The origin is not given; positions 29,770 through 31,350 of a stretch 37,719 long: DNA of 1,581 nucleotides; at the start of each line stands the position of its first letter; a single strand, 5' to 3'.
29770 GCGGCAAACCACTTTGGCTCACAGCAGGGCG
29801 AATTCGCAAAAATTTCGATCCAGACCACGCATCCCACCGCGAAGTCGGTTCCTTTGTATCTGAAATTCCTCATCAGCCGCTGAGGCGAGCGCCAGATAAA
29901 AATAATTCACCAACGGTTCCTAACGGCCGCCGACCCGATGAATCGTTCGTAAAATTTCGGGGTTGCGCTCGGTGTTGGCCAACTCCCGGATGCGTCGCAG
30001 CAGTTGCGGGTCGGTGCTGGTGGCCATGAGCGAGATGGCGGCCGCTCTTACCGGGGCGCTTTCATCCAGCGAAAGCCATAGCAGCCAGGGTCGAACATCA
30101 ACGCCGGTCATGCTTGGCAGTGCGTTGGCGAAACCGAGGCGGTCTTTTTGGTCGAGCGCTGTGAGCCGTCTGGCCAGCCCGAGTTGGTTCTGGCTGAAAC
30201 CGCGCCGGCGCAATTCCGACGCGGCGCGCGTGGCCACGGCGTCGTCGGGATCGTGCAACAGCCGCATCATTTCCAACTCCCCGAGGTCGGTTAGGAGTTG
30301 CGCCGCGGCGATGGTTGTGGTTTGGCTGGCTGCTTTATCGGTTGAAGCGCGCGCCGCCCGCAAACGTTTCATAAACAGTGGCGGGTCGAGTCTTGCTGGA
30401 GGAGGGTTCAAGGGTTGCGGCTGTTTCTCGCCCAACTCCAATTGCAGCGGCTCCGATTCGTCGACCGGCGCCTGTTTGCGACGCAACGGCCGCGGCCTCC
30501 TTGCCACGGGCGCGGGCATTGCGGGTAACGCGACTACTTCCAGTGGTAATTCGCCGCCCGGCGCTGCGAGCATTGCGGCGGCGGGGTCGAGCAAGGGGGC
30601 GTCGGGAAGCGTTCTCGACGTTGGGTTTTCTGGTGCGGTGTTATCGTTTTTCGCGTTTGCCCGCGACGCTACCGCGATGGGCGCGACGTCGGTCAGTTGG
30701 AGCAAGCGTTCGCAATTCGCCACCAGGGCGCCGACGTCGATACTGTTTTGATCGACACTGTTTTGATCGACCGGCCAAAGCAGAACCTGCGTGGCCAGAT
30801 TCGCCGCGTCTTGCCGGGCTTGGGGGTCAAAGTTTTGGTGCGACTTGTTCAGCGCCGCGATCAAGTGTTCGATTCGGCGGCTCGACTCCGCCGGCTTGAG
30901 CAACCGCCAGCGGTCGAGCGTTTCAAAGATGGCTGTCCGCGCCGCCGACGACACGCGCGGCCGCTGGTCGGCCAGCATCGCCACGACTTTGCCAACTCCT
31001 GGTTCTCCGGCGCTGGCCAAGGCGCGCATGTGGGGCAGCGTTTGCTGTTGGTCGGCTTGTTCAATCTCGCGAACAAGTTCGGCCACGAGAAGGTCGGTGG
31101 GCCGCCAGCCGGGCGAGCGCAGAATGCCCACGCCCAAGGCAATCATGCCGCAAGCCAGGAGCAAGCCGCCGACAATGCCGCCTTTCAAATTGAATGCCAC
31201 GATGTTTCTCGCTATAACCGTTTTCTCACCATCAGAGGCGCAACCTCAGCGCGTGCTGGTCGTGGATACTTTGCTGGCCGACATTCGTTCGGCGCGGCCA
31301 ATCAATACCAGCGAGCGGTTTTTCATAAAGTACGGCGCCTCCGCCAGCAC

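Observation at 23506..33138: Candidate protein O-glycosylation or surface-glycan locus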

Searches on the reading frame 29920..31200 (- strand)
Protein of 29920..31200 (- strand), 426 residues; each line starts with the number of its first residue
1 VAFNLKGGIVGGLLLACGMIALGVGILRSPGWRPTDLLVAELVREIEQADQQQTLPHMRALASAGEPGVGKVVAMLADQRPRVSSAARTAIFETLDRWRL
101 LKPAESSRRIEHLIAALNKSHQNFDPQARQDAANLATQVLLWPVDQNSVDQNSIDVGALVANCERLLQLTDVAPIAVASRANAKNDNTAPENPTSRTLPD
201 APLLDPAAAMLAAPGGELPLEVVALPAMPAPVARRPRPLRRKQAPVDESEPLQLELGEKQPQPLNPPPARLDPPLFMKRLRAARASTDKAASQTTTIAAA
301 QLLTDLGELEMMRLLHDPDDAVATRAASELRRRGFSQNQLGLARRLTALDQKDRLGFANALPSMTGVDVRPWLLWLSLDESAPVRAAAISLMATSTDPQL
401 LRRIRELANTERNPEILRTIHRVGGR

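Call 4: search_protein_families(library=pfam, proteins=[window:29920-31200:-], max_evalue=0.01)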
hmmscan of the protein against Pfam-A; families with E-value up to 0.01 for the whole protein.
window:29920-31200:- (426 aa): 2 families
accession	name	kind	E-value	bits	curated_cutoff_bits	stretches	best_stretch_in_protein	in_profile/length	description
PF13646.12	HEAT_2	-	0.00013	22.6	27.7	1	345-416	7-79/88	HEAT repeats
PF01347.28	Vitellogenin_N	-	0.0045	16.1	24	0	38-98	463-523/590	Lipoprotein amino terminal region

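Call 5: search_protein_families(library=ncbifam, proteins=[window:29920-31200:-], max_evalue=0.01)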
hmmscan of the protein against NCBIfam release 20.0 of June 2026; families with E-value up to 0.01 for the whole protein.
window:29920-31200:- (426 aa): 0 families
